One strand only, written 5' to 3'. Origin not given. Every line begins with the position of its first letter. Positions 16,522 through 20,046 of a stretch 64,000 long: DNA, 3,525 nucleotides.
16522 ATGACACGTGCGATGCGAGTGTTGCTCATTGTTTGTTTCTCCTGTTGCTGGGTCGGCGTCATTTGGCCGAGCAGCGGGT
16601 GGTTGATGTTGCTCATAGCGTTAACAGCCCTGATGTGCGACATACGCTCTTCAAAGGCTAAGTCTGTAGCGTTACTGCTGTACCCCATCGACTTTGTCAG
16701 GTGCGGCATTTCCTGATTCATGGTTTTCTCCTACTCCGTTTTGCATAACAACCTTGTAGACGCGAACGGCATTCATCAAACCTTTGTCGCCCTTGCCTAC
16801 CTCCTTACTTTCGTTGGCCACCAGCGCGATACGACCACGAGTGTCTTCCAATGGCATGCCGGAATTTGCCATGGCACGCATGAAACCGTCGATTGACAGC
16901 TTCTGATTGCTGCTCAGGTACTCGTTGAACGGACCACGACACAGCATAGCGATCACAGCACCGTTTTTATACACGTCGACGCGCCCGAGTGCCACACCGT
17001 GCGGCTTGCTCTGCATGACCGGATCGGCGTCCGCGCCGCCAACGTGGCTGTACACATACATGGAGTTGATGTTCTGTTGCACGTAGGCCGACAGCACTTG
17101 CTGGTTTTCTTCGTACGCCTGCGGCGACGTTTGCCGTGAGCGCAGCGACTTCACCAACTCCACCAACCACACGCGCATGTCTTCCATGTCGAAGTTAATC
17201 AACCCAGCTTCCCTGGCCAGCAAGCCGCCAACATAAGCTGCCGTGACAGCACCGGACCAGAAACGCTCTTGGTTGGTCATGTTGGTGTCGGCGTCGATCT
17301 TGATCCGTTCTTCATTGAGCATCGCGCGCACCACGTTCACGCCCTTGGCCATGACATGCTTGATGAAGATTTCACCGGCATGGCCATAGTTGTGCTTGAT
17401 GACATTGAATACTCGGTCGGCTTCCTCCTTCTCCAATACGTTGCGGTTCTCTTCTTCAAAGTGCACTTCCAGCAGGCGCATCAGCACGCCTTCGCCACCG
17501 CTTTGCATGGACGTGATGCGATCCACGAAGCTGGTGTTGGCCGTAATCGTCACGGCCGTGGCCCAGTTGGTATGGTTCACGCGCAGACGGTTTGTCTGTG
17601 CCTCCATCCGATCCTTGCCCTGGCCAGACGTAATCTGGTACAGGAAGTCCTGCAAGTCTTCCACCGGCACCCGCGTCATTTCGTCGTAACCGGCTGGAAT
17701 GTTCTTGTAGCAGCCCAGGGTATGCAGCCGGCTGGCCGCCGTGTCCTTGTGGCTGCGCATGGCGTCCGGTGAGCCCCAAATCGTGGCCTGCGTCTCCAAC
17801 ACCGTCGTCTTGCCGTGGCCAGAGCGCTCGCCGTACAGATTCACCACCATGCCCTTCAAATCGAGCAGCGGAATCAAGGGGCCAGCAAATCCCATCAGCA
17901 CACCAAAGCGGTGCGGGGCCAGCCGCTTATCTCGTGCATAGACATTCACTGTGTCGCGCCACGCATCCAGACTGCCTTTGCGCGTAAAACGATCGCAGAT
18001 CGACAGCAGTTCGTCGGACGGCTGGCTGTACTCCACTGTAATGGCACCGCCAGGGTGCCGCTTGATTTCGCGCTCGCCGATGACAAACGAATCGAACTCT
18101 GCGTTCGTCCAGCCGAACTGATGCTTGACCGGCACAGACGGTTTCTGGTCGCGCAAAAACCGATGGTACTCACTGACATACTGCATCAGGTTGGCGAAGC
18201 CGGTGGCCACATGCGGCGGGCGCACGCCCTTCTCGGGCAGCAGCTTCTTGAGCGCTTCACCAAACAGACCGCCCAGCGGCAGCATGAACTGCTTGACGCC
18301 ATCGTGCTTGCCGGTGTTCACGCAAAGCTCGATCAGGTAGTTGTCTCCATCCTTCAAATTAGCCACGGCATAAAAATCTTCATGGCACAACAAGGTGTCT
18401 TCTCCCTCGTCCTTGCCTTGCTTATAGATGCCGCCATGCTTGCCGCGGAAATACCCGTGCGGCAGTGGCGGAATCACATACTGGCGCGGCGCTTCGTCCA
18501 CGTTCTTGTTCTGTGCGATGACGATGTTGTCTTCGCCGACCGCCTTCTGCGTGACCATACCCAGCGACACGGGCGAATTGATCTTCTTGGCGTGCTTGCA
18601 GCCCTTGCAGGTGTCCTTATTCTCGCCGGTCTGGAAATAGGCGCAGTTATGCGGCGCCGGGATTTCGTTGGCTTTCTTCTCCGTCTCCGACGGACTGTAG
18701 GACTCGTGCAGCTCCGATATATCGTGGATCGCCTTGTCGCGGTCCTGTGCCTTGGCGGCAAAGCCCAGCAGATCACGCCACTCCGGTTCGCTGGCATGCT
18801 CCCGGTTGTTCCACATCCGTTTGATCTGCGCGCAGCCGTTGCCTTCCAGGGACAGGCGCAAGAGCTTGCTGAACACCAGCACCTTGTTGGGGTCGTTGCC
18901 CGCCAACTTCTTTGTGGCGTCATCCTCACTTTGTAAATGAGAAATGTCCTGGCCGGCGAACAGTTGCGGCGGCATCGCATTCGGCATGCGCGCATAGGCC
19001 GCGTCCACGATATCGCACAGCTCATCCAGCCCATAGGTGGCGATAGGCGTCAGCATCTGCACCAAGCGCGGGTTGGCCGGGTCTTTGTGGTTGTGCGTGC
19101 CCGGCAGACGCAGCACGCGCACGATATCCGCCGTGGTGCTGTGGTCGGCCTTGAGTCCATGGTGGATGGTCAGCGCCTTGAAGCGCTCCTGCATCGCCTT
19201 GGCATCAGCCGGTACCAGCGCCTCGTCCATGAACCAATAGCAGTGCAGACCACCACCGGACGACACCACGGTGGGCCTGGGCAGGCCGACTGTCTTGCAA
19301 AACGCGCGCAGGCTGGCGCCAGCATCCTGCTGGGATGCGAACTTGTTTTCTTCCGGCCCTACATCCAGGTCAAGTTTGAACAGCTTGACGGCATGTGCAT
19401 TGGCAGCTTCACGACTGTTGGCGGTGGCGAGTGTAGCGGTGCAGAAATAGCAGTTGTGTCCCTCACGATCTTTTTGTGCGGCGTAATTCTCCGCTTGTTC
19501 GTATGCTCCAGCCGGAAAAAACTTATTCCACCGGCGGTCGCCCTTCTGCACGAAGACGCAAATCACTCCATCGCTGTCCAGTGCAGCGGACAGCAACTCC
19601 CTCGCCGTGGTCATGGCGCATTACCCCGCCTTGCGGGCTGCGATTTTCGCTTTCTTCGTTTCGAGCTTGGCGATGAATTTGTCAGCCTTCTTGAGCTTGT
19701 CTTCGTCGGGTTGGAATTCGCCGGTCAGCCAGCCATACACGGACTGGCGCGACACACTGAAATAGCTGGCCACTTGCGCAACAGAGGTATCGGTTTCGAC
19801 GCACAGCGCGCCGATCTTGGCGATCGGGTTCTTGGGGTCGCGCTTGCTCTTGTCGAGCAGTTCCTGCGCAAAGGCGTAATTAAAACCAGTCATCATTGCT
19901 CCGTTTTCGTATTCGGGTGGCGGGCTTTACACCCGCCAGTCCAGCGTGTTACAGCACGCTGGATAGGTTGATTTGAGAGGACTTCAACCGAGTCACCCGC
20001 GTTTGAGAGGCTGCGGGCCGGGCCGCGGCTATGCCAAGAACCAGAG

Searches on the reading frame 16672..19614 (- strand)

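Call 8: search_protein_families(library=pfam, proteins=[window:16672-19614:-])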
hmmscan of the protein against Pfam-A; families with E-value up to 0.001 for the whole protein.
window:16672-19614:- (980 aa): 1 family
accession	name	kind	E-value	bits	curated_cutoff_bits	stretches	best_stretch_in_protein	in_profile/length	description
PF06048.17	DUF927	-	9e-24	85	22.6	1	396-671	8-274/284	Domain of unknown function (DUF927)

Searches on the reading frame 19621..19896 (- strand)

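Call 98: search_protein_families(library=pfam, proteins=[window:19621-19896:-], max_evalue=0.01)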
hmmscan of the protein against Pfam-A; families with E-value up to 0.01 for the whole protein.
window:19621-19896:- (91 aa): 2 families
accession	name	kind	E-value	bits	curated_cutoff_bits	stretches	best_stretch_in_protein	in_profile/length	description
PF01381.28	HTH_3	-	0.0029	18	23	1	36-73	9-46/55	Helix-turn-helix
PF02796.21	HTH_7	-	0.0031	18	23.8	1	17-54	4-39/45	Helix-turn-helix domain of resolvase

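Call 102: search_protein_families(library=ncbifam, proteins=[window:19621-19896:-], max_evalue=0.1)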
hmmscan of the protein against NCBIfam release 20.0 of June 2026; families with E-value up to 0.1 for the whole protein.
window:19621-19896:- (91 aa): 12 families
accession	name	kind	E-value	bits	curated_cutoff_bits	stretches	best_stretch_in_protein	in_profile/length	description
NF045758.2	YlxM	equivalog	0.0022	18.1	80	1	31-55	27-51/72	YlxM family DNA-binding protein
NF047595.1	IS66_ISRel24_TnpA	equivalog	0.0036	17.9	74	1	27-75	12-60/113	IS66-like element accessory protein TnpA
NF001067.0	PRK00118.1-2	equivalog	0.0053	17.2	156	1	33-76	35-81/110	putative DNA-binding protein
NF047542.1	telomere_Tap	equivalog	0.0065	15.2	600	1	31-86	25-80/695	telomere-associated protein Tap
NF001070.0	PRK00118.1-6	equivalog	0.023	15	117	1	30-58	28-56/110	putative DNA-binding protein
NF033577.2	transpos_IS481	equivalog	0.023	14.2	224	1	30-65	7-42/284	IS481 family transposase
NF001068.0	PRK00118.1-4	equivalog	0.024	15.2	125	1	33-57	32-56/113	putative DNA-binding protein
NF047541.1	telomere_Tpg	equivalog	0.045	13.7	90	1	17-70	15-68/183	telomere-protecting terminal protein Tpg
NF001066.0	PRK00118.1-1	equivalog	0.048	14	147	1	34-56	33-55/110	putative DNA-binding protein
NF049902.1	FTL_1293_fam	exception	0.054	13.7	170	1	32-55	18-41/150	FTL_1293 family small RNA FtrC-regulated protein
NF001072.0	PRK00118.2-2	equivalog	0.093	13.1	97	0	30-82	27-82/111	putative DNA-binding protein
NF047737.1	antiphage_MADS1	equivalog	0.093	13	80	0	38-58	5-25/49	methylation-associated defense system helix-turn-helix domain-containing protein MAD1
